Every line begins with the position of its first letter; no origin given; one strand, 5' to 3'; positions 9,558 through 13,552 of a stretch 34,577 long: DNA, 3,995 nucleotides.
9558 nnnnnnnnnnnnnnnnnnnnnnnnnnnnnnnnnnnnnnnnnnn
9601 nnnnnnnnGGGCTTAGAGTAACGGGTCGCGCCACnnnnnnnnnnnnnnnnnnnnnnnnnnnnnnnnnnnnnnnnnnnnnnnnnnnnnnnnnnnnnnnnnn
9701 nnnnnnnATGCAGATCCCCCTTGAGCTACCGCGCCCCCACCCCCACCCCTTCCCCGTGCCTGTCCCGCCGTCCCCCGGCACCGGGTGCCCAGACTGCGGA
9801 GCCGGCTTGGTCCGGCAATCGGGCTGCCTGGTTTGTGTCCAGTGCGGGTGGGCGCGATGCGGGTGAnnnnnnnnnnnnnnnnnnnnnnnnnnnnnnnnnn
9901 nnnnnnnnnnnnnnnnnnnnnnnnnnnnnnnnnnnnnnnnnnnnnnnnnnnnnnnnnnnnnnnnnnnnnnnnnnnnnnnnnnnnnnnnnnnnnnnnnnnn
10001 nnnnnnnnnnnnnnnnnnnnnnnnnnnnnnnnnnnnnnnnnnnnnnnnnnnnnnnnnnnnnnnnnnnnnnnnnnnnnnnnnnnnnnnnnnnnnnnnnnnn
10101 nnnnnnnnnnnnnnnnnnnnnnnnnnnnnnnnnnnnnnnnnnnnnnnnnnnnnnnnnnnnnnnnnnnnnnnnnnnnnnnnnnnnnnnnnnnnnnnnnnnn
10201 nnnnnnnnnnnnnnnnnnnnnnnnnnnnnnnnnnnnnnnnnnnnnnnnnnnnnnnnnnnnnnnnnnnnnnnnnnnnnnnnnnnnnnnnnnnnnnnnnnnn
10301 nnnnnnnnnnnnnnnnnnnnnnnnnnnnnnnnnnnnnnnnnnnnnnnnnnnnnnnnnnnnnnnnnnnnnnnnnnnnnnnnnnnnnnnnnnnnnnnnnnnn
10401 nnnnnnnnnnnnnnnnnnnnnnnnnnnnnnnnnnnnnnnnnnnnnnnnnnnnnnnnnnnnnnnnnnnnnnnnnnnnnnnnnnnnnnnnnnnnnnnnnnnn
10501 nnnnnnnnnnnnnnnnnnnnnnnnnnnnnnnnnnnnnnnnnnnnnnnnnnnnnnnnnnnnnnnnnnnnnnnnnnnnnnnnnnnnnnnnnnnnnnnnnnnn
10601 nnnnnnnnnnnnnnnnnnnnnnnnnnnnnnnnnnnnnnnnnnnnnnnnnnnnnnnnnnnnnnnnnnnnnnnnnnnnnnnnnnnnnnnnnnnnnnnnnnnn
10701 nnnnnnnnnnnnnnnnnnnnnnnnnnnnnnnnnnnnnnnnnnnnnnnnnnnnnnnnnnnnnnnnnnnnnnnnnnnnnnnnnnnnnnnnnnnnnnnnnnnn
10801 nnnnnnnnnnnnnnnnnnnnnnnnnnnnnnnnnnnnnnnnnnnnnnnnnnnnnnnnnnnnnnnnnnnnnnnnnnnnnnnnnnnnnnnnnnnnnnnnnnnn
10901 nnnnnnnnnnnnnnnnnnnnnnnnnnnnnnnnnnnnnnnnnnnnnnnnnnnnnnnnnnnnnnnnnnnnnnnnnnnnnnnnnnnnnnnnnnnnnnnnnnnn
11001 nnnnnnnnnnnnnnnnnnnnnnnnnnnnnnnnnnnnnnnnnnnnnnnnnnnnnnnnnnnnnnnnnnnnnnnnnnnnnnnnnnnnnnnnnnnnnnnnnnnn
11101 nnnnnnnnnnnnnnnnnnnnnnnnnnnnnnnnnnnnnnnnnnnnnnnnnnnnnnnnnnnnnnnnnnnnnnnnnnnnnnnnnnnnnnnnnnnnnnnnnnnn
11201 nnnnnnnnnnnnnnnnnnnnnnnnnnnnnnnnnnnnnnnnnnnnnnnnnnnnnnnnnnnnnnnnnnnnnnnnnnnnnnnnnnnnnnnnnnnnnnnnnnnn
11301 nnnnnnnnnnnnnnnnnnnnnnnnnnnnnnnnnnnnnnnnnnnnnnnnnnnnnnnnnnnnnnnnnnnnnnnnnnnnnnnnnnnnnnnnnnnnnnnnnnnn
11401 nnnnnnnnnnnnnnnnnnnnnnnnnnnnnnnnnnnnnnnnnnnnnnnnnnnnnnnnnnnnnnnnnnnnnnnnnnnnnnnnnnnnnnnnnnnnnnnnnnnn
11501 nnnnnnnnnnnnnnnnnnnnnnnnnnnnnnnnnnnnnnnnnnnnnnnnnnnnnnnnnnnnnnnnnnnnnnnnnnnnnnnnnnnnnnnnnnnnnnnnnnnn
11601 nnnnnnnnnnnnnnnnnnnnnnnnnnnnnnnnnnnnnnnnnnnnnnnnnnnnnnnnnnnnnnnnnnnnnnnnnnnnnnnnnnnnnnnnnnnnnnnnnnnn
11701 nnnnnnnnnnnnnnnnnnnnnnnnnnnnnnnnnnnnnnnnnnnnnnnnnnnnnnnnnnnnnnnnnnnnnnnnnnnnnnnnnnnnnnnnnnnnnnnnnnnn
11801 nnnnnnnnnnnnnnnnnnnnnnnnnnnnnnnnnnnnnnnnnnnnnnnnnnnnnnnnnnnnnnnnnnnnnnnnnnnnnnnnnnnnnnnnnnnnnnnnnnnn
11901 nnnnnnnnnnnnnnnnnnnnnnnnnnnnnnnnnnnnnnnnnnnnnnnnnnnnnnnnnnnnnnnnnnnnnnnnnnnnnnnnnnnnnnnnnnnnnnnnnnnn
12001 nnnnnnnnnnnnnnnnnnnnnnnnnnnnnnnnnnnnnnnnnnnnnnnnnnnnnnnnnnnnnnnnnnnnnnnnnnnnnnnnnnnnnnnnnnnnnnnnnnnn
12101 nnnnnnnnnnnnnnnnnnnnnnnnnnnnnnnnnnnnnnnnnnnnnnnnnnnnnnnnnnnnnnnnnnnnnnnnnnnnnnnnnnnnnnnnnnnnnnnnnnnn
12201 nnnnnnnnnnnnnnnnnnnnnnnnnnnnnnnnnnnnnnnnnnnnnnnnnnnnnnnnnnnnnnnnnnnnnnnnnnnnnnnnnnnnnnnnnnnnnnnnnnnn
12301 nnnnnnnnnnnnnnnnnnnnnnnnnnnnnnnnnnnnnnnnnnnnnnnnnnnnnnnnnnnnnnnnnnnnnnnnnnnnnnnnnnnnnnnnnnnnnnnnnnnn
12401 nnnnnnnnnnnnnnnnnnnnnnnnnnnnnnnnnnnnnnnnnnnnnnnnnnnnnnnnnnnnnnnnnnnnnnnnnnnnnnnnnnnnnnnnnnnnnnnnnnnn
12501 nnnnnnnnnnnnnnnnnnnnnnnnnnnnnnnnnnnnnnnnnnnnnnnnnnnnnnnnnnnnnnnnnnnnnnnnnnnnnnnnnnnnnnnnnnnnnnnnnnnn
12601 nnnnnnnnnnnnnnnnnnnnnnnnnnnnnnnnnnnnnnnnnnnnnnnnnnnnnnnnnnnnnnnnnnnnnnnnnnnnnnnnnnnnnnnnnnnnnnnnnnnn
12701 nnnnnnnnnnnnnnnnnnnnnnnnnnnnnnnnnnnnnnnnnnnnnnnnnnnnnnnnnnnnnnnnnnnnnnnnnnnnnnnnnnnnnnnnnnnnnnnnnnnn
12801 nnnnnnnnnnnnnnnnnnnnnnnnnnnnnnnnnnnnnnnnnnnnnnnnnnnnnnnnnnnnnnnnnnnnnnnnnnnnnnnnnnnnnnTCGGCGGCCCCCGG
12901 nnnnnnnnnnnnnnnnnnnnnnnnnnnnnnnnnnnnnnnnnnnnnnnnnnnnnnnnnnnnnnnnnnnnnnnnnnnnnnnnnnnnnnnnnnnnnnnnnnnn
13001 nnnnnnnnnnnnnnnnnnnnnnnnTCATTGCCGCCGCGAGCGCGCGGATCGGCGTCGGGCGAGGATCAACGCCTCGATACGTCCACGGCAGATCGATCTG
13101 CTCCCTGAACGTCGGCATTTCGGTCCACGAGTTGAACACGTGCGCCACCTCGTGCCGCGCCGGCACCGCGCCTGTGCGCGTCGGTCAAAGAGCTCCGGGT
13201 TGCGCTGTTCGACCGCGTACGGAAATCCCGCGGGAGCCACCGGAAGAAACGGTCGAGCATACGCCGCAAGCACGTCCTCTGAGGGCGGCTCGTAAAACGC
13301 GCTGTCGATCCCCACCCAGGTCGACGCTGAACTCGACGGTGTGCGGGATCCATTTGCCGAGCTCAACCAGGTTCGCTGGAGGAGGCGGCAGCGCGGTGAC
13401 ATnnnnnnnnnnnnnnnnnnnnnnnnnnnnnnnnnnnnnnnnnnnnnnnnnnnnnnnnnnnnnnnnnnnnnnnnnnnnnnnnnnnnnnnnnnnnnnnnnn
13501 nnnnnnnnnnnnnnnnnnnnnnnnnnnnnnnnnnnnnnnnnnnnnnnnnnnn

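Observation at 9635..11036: Zinc-ribbon micro-ORF and COG1533 radical-SAM gene sit behind the same promoter/operator block as the imuB-dnaE2 cassette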

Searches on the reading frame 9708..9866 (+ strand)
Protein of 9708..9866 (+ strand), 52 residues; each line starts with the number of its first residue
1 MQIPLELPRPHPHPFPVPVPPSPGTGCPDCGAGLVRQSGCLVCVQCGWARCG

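Call 6: search_protein_families(library=pfam, proteins=[window:9708-9866:+])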
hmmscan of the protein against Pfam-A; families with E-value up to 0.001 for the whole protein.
window:9708-9866:+ (52 aa): 0 families

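Call 25: search_protein_families(library=ncbifam, proteins=[window:9708-9866:+], max_evalue=0.01)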
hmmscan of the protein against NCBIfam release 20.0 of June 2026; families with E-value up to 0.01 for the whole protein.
window:9708-9866:+ (52 aa): 1 family
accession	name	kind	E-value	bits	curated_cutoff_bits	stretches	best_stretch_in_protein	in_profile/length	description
NF006417.0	PRK08665.1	equivalog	4.9e-07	28.4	961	1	25-52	732-759/759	vitamin B12-dependent ribonucleotide reductase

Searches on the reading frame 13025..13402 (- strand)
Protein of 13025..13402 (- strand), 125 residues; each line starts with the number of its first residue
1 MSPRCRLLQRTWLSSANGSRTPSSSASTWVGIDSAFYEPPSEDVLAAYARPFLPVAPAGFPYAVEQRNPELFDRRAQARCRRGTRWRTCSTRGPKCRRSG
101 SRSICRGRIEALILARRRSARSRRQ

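Call 83: search_protein_families(library=pfam, proteins=[window:13025-13402:-], max_evalue=0.1)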
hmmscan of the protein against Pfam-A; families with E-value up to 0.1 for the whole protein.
window:13025-13402:- (125 aa): 1 family
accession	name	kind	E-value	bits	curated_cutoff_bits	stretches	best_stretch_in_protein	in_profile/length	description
PF01904.24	DUF72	-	0.081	13.4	25.3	0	28-50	19-41/217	Protein of unknown function DUF72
